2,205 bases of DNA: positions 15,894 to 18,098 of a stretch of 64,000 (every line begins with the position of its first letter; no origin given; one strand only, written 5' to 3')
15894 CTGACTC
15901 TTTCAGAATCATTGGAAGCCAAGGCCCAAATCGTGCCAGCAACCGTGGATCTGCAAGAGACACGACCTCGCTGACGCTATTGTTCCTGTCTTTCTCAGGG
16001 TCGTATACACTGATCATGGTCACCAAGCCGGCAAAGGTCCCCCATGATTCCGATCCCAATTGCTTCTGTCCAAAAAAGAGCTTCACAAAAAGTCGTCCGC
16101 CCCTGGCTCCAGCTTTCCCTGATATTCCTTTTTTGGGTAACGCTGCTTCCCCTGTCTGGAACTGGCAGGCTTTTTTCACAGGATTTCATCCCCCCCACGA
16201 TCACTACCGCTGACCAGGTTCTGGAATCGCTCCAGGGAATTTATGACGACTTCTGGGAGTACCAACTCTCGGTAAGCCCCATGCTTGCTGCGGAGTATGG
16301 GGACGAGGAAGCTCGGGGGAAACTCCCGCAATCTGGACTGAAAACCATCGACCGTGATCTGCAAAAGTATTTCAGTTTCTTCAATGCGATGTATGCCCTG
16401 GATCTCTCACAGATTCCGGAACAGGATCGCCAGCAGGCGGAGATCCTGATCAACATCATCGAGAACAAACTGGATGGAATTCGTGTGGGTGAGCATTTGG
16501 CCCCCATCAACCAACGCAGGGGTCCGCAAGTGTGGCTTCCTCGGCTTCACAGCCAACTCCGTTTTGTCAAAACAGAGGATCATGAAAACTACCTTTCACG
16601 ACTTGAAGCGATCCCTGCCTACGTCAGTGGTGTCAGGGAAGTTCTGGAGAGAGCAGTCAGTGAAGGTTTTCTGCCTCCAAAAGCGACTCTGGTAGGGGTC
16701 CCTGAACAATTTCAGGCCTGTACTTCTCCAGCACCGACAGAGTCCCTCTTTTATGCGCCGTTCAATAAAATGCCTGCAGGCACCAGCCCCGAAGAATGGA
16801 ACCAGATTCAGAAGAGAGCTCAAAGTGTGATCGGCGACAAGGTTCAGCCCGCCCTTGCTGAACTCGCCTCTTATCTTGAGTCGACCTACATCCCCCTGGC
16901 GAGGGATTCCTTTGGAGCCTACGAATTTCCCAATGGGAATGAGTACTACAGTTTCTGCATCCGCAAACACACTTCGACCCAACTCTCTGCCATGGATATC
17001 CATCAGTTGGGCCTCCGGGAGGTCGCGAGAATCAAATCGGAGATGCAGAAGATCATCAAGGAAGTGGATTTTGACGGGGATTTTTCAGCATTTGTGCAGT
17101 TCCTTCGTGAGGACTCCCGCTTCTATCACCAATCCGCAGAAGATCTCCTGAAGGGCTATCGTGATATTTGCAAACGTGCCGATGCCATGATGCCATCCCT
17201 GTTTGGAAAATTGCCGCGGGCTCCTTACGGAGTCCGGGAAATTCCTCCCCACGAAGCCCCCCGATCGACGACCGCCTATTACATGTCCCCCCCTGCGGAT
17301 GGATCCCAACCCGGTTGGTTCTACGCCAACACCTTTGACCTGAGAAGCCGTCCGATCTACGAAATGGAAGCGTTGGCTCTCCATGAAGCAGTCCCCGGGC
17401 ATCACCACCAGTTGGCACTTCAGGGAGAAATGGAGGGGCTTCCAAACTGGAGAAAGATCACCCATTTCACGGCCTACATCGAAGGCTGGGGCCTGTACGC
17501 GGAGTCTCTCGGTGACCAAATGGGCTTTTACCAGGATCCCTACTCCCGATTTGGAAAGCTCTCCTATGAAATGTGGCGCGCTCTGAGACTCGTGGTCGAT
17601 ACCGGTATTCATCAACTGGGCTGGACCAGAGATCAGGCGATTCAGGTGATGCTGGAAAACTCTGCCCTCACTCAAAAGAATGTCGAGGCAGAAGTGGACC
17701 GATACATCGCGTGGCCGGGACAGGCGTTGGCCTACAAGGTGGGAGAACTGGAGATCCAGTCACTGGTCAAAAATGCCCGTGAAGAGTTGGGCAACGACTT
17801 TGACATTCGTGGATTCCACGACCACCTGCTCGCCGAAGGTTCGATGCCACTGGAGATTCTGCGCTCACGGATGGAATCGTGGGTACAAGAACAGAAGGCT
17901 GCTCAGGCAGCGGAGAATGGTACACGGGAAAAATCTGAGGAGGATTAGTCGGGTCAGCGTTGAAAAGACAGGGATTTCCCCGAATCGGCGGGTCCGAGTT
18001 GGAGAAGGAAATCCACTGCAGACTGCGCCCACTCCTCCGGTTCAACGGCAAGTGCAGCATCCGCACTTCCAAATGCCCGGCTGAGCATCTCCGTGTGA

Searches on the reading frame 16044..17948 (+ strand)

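Call 59: search_protein_families(library=pfam, proteins=[window:16044-17948:+], max_evalue=0.00001)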
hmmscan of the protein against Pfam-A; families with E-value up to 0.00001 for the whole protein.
window:16044-17948:+ (634 aa): 1 family
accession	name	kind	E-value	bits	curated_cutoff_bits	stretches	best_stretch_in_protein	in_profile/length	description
PF05960.17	DUF885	-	9.3e-168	560.6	32.4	1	79-610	1-532/532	Bacterial protein of unknown function (DUF885)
